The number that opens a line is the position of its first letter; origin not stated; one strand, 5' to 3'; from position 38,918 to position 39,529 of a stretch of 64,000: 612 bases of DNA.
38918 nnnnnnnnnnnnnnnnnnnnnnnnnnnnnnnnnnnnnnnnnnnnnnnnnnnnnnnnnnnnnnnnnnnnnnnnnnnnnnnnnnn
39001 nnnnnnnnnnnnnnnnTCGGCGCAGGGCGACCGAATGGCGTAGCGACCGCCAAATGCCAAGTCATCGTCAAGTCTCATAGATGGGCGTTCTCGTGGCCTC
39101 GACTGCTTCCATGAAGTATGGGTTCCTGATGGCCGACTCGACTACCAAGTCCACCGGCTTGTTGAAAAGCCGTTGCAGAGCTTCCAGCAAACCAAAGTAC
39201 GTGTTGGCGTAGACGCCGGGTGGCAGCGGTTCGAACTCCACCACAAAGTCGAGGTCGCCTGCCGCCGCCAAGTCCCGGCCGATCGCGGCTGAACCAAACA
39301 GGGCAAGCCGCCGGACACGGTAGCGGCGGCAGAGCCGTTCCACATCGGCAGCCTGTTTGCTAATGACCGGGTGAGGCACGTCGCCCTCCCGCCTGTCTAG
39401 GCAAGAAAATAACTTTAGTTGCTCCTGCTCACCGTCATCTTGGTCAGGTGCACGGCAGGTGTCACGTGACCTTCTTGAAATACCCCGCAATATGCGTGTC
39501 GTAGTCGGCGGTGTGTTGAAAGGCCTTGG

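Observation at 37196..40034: MNT plus OLD/PARIS-like ATPase-TOPRIM fusion sits where the 3' two-thirds of purH should be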

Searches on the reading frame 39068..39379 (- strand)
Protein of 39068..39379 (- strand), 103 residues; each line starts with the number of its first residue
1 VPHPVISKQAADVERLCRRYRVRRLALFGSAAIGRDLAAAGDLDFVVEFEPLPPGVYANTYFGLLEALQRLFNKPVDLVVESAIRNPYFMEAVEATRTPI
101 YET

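Call 3: search_protein_families(library=pfam, proteins=[window:39068-39379:-], max_evalue=0.01)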
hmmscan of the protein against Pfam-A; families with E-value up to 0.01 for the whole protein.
window:39068-39379:- (103 aa): 2 families
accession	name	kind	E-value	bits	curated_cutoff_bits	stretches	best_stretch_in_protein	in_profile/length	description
PF01909.29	NTP_transf_2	-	1.5e-09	38.5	21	1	14-90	6-83/93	Nucleotidyltransferase domain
PF18765.7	Polbeta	-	5.6e-05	23.7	26.9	1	15-102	5-89/93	Polymerase beta, Nucleotidyltransferase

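Call 4: search_protein_families(library=padloc, proteins=[window:39068-39379:-], max_evalue=0.01)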
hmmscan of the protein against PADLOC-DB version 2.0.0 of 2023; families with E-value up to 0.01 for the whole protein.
window:39068-39379:- (103 aa): 4 families
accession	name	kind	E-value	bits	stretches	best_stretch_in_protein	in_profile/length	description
PDLC04905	PDC-S09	-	9.4e-28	94.5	1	4-101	3-99/101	-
PDLC04902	PDC-S09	-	6.1e-18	62.9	1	3-99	2-94/97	-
PDLC04906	PDC-S09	-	1.4e-13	49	1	7-94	9-92/98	-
PDLC04904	PDC-S09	-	3.7e-13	47.6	1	5-96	8-94/104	-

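Call 5: search_protein_families(library=ncbifam, proteins=[window:39068-39379:-], max_evalue=0.01)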
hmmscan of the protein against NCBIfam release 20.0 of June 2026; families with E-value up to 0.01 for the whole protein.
window:39068-39379:- (103 aa): 1 family
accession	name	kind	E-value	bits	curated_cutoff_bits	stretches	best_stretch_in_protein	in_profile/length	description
NF047752.1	MntA_antitoxin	equivalog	2e-06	27.6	60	1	19-94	4-75/106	type VII toxin-antitoxin system MntA family adenylyltransferase antitoxin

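Call 44: find_homologous_proteins(query=window:39068-39379:-, max_evalue=0.00001)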
Query window:39068-39379:- (103 aa): 1242 proteins with E <= 0.00001 among 1333 candidates; the best 120 are listed.
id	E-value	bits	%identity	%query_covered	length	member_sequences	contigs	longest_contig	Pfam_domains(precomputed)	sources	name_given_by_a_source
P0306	4.3e-61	221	100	100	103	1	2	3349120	PF01909.30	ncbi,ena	-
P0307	2.1e-52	193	85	100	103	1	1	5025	PF18765.8,PF01909.30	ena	-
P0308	2.2e-51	190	83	100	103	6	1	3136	PF18765.8,PF01909.30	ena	-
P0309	4.7e-50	186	83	100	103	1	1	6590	PF18765.8,PF01909.30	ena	-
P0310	6.3e-50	185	81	100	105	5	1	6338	PF18765.8,PF01909.30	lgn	-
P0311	7.5e-50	185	83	100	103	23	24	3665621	PF18765.8,PF01909.30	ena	-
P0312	1.9e-48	180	82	100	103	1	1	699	PF18765.8,PF01909.30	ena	-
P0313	7.2e-48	179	81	100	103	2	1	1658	PF18765.8,PF01909.30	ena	-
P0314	8.0e-48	178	80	100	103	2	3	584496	PF18765.8,PF01909.30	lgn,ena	-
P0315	1.6e-47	178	81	100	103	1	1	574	PF18765.8,PF01909.30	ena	-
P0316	2.5e-47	177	78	100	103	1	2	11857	PF18765.8,PF01909.30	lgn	-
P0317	2.6e-47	177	80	100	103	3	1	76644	PF18765.8,PF01909.30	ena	-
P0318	1.0e-46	175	79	100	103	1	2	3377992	PF01909.30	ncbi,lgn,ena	-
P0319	1.0e-46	175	79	100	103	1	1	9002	PF18765.8,PF01909.30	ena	-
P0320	1.3e-46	175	79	100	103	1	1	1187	PF18765.8,PF01909.30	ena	-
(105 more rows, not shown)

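Call 45: find_encoding_contigs(protein=P0311, flank=3000, max_places=8)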
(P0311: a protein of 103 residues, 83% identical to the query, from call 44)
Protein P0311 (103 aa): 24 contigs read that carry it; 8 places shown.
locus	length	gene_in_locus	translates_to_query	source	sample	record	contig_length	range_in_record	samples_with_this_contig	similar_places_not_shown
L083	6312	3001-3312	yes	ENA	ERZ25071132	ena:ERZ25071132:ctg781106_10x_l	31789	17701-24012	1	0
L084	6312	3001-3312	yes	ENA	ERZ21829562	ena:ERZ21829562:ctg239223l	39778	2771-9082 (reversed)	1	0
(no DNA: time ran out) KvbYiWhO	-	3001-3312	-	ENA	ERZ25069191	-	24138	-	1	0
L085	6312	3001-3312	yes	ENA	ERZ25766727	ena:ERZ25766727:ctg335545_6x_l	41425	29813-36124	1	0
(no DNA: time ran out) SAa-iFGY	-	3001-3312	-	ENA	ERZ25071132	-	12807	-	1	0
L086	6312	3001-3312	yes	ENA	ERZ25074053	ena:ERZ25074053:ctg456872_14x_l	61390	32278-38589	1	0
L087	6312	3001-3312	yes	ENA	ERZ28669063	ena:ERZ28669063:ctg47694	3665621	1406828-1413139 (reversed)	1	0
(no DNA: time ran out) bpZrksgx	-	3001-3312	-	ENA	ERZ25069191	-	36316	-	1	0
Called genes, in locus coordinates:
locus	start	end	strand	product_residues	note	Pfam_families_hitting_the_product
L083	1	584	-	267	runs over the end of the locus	PF01209:Ubie_methyltran (weak), PF13489:Methyltransf_23 (weak), PF13847:Methyltransf_31, PF08241:Methyltransf_11, PF08242:Methyltransf_12, PF13649:Methyltransf_25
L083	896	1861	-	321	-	PF00389:2-Hacid_dh, PF02826:2-Hacid_dh_C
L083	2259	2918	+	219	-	PF02142:MGS, PF01808:AICARFT_IMPCHas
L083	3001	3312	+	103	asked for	PF01909:NTP_transf_2, PF18765:Polbeta (weak)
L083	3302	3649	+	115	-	PF01934:HepT-like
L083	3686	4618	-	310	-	PF24827:AstE_AspA_cat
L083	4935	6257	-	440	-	PF01546:Peptidase_M20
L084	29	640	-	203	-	PF01209:Ubie_methyltran (weak), PF08241:Methyltransf_11, PF08242:Methyltransf_12, PF13489:Methyltransf_23 (weak), PF13649:Methyltransf_25, PF13847:Methyltransf_31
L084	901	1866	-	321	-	PF00389:2-Hacid_dh, PF02826:2-Hacid_dh_C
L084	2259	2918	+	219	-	PF02142:MGS, PF01808:AICARFT_IMPCHas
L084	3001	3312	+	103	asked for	PF01909:NTP_transf_2, PF18765:Polbeta (weak)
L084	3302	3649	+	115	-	PF01934:HepT-like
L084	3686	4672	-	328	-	PF24827:AstE_AspA_cat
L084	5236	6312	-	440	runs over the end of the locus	PF01546:Peptidase_M20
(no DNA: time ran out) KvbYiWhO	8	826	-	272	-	PF01209:Ubie_methyltran (weak), PF13847:Methyltransf_31, PF08241:Methyltransf_11, PF08242:Methyltransf_12, PF13649:Methyltransf_25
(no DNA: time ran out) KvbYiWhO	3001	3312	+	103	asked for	PF01909:NTP_transf_2, PF18765:Polbeta (weak)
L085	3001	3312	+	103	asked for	PF01909:NTP_transf_2, PF18765:Polbeta (weak)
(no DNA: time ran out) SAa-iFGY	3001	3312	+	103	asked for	PF01909:NTP_transf_2, PF18765:Polbeta (weak)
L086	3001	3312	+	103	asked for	PF01909:NTP_transf_2, PF18765:Polbeta (weak)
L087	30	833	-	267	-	PF01209:Ubie_methyltran (weak), PF13489:Methyltransf_23 (weak), PF13847:Methyltransf_31, PF08241:Methyltransf_11, PF08242:Methyltransf_12, PF13649:Methyltransf_25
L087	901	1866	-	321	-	PF00389:2-Hacid_dh, PF02826:2-Hacid_dh_C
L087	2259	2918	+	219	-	PF02142:MGS, PF01808:AICARFT_IMPCHas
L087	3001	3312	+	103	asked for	PF01909:NTP_transf_2, PF18765:Polbeta (weak)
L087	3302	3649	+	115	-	PF01934:HepT-like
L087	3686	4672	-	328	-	PF24827:AstE_AspA_cat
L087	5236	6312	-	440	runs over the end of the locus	PF01546:Peptidase_M20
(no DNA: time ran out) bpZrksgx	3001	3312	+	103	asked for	PF01909:NTP_transf_2, PF18765:Polbeta (weak)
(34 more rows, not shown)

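Call 85: search_protein_families(library=pfam, proteins=[L087:3302-3649:+], max_evalue=0.001)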
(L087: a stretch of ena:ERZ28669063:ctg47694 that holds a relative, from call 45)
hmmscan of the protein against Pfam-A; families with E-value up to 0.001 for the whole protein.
L087:3302-3649:+ (115 aa): 1 family
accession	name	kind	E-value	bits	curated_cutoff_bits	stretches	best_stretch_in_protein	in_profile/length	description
PF01934.22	HepT-like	-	2.3e-22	79.4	23.5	1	12-106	1-117/120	Ribonuclease HepT-like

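Call 86: find_encoding_contigs(protein=P0306, flank=3000, max_places=3)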
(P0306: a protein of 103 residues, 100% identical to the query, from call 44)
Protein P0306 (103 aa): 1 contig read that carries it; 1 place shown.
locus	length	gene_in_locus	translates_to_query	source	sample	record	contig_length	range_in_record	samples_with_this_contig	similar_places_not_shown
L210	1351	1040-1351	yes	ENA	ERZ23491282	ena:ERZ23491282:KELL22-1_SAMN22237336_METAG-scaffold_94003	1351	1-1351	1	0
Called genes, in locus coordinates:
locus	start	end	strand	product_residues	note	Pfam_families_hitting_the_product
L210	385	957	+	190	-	PF02142:MGS, PF01808:AICARFT_IMPCHas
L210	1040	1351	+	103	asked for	PF01909:NTP_transf_2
